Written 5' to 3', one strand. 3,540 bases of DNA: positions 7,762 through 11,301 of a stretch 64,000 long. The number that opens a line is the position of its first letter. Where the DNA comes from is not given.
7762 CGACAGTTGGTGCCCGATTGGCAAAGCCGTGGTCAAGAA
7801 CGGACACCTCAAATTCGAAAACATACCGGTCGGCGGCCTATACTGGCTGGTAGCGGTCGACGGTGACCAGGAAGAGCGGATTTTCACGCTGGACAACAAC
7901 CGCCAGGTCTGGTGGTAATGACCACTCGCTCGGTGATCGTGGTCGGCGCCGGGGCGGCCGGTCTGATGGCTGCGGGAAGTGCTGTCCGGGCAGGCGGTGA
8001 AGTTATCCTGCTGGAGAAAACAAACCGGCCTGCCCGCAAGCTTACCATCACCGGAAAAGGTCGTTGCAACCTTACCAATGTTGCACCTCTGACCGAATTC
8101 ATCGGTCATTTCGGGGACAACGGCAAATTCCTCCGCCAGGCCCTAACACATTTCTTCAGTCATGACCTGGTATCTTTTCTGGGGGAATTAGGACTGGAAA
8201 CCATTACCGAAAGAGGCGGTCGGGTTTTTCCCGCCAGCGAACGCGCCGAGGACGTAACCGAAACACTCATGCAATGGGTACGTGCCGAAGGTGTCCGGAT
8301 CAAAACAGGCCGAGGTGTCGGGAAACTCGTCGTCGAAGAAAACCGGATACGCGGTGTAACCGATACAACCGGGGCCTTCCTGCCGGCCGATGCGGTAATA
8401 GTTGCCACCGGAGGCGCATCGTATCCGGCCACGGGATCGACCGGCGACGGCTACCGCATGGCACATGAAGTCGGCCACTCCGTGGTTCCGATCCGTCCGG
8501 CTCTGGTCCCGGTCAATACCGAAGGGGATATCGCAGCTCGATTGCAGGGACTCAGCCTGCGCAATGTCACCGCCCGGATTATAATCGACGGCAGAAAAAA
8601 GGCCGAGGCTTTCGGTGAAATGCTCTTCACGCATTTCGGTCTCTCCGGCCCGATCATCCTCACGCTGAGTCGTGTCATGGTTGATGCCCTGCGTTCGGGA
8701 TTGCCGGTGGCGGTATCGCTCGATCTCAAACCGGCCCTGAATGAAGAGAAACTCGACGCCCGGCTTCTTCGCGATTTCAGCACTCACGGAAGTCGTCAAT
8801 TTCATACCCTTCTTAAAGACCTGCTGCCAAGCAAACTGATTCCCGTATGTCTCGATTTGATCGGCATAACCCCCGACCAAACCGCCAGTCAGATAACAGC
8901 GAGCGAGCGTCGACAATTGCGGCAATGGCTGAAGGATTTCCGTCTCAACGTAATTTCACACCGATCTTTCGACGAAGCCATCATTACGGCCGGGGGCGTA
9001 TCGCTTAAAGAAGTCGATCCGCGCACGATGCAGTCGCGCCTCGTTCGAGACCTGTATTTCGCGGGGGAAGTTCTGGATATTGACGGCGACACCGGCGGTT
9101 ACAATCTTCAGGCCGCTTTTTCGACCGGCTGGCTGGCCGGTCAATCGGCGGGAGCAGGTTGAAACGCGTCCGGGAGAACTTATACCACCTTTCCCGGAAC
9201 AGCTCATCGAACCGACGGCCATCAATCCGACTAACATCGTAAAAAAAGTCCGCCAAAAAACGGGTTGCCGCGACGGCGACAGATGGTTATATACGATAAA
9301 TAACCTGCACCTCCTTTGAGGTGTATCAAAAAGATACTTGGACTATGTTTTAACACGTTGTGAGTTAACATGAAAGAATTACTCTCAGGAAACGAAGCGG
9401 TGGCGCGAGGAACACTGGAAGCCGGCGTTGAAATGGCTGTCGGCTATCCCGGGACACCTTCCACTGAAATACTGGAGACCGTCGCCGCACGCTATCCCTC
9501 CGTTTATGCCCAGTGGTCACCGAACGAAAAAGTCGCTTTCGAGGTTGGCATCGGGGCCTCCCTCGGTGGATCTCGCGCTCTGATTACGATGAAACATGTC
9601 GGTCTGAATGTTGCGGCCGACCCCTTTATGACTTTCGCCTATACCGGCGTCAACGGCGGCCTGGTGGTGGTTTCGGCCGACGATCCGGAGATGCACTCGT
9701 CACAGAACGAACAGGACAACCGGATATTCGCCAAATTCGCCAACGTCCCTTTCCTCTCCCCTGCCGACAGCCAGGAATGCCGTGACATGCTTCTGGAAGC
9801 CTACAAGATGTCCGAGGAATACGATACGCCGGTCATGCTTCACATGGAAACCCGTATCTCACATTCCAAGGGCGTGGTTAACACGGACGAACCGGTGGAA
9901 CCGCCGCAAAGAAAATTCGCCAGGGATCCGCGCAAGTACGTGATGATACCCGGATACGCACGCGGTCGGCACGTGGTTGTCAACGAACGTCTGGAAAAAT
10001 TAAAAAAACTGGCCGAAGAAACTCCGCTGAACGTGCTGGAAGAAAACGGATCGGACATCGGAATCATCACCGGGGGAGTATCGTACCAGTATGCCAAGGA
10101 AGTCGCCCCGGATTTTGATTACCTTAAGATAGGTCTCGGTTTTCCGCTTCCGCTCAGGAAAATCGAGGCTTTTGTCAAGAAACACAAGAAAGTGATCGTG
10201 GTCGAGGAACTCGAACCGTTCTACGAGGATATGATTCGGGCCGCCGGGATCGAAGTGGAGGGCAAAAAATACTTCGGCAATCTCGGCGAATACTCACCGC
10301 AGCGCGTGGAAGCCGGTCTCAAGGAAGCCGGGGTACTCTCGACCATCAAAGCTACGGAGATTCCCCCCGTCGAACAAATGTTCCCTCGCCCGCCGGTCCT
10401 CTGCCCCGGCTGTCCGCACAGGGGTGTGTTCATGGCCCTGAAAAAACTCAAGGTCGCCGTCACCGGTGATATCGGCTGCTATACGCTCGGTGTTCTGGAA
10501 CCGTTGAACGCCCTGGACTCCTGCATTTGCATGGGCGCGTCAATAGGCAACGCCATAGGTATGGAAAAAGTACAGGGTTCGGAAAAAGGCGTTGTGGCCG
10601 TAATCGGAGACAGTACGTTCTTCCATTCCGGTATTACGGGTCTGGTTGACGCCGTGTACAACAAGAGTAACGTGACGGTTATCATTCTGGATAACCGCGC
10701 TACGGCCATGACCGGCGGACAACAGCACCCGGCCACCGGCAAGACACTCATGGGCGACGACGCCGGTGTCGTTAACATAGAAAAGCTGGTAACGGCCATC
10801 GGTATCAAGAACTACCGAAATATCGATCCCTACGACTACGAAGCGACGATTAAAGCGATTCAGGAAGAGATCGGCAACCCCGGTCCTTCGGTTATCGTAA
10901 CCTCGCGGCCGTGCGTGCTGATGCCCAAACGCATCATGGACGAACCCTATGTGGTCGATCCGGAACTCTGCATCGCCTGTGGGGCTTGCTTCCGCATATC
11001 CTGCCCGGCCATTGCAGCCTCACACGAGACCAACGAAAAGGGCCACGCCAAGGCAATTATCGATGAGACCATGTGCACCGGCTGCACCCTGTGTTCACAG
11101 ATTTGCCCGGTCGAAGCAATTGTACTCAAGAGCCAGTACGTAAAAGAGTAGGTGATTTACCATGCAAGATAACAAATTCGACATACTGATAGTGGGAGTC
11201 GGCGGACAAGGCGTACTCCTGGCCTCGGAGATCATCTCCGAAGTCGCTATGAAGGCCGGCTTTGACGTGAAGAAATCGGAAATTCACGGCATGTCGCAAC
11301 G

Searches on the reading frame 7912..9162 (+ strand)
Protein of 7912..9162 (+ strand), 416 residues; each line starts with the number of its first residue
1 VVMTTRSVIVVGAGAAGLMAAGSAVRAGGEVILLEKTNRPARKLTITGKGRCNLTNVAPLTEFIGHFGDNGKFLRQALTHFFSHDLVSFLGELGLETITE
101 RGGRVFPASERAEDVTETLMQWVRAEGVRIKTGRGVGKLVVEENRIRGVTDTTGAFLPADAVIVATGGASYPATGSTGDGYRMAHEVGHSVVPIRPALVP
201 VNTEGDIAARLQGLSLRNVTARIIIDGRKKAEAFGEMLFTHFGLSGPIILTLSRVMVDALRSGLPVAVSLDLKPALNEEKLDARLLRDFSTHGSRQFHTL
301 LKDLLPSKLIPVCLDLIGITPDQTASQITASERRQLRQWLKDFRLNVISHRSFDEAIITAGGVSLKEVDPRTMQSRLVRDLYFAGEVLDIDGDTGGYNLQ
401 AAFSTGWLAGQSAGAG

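Call 64: search_protein_families(library=ncbifam, proteins=[window:7912-9162:+], max_evalue=0.00001)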
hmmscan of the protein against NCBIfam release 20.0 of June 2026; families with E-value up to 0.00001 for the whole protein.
window:7912-9162:+ (416 aa): 16 families
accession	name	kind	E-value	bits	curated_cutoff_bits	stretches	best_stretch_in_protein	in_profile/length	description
TIGR00275.1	TIGR00275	subfamily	4.6e-139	463.7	183.8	1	8-411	1-401/401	aminoacetone oxidase family FAD-binding enzyme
TIGR03862.1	flavo_PP4765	subfamily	3.7e-48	164.2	242.65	1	30-413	3-371/376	TIGR03862 family flavoprotein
NF001933.0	PRK00711.1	subfamily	1.3e-10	40.9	383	0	113-171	201-258/429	D-amino acid dehydrogenase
NF045637.1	carotdesatCrtDProt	equivalog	5.6e-09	35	580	0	114-185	223-293/485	1-hydroxycarotenoid 3,4-desaturase CrtD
NF006130.0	PRK08274.1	equivalog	7e-09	35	369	0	4-41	4-41/467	FAD-dependent tricarballylate dehydrogenase TcuA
TIGR01813.1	flavo_cyto_c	subfamily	6.3e-08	31.8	285.45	0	8-37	2-32/444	flavocytochrome c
TIGR01812.1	sdhA_frdA_Gneg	subfamily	3.8e-07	29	567.3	0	8-50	2-43/568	succinate dehydrogenase or fumarate reductase, flavoprotein subunit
NF005560.0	PRK07233.1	equivalog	4.3e-07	29.1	252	0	8-39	3-34/435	hypothetical protein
TIGR03467.1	HpnE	equivalog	6.2e-07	29.1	283.05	0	8-39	1-32/430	hydroxysqualene dehydroxylase HpnE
NF007542.0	PRK10157.1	subfamily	8.7e-07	28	610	1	8-171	8-165/428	FAD-dependent oxidoreductase FixC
NF053676.1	4oxCHCAChcC1Cy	equivalog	1.7e-06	26.8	1000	0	7-38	3-34/528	4-oxocyclohexanecarboxylate 2-dehydrogenase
TIGR00551.1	nadB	equivalog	3.1e-06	26.2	452.75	0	104-191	118-216/489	L-aspartate oxidase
NF004789.0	PRK06134.1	subfamily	3.4e-06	25.9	747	0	4-39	11-46/581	FAD-dependent oxidoreductase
TIGR03997.1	mycofact_OYE_2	equivalog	6.8e-06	24.7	793.15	0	4-48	378-422/645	mycofactocin system FadH/OYE family oxidoreductase 2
NF005883.0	PRK07845.1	equivalog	8.1e-06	25.1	479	0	6-183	3-164/466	NAD(P)H-quinone dehydrogenase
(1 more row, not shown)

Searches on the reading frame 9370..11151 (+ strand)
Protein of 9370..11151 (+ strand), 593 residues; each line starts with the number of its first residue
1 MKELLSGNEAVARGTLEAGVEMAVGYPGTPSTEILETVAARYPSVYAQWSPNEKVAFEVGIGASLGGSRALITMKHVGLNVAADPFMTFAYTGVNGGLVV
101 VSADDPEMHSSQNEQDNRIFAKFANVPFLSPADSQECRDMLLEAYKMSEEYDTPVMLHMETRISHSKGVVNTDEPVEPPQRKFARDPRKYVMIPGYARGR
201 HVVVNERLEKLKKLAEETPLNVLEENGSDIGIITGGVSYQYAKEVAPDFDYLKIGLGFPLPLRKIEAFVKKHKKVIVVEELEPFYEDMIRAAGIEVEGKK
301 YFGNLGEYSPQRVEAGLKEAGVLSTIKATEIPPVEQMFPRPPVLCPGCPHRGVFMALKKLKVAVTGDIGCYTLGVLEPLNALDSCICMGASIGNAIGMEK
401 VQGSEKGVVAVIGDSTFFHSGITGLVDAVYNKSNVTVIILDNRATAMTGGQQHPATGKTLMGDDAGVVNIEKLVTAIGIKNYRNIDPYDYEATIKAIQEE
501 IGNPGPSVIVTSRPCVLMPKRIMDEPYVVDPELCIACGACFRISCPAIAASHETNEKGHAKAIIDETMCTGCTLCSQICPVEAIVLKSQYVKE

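Call 64: search_protein_families(library=ncbifam, proteins=[window:9370-11151:+], max_evalue=0.00001)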
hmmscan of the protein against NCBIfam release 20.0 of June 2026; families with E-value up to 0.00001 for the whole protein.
window:9370-11151:+ (593 aa): 27 families (the best 25 are shown)
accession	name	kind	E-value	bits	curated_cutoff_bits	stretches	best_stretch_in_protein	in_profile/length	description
TIGR03336.1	IOR_alpha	equivalog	3e-213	709.4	650.9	1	1-584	1-595/595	indolepyruvate ferredoxin oxidoreductase subunit alpha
NF009589.0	PRK13030.1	subfamily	4e-32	110.9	816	1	78-453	128-545/1170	indolepyruvate ferredoxin oxidoreductase family protein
NF006412.0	PRK08659.1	equivalog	2.1e-21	76.6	411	1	3-185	6-198/378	2-oxoacid:acceptor oxidoreductase subunit alpha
TIGR03710.1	OAFO_sf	subfamily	6.3e-21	74.6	482.75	1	3-72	194-265/561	2-oxoacid:acceptor oxidoreductase subunit alpha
NF009588.0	PRK13029.1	subfamily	2.6e-19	68.7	952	1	335-457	447-563/1196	indolepyruvate ferredoxin oxidoreductase family protein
NF005507.0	PRK07119.1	subfamily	6.7e-18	64.6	399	1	2-204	4-208/352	3-methyl-2-oxobutanoate dehydrogenase subunit VorB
NF007206.0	PRK09627.1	equivalog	8.1e-13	48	579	1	2-177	2-188/375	2-oxoglutarate synthase subunit alpha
NF006183.0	PRK08318.1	equivalog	3.6e-08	32.6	335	1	529-587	339-397/422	NAD-dependent dihydropyrimidine dehydrogenase subunit PreA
NF006232.0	PRK08366.1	equivalog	5.3e-08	31.9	646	1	2-171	7-181/394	2-ketoisovalerate ferredoxin oxidoreductase subunit alpha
NF008820.0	PRK11866.1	equivalog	1e-07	31.7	402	1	338-475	11-155/287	2-oxoacid ferredoxin oxidoreductase subunit beta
NF009053.0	PRK12387.1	subfamily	1.4e-07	31.5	204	1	530-590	36-96/180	formate hydrogenlyase complex iron-sulfur subunit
TIGR01971.1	NuoI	subfamily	1.4e-07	31.1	113.05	1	532-590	42-104/121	NADH-quinone oxidoreductase, chain I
NF005415.0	PRK06991.1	equivalog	1.8e-07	31.1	281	1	553-585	71-103/284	electron transport complex subunit RsxB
NF058577.1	FdxA_fam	equivalog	2.3e-07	30.9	65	0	524-547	28-50/52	4Fe-4S ferredoxin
TIGR01944.1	rnfB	subfamily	3.5e-07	30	68.7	1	552-586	98-132/190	RnfABCDGE type electron transport complex subunit B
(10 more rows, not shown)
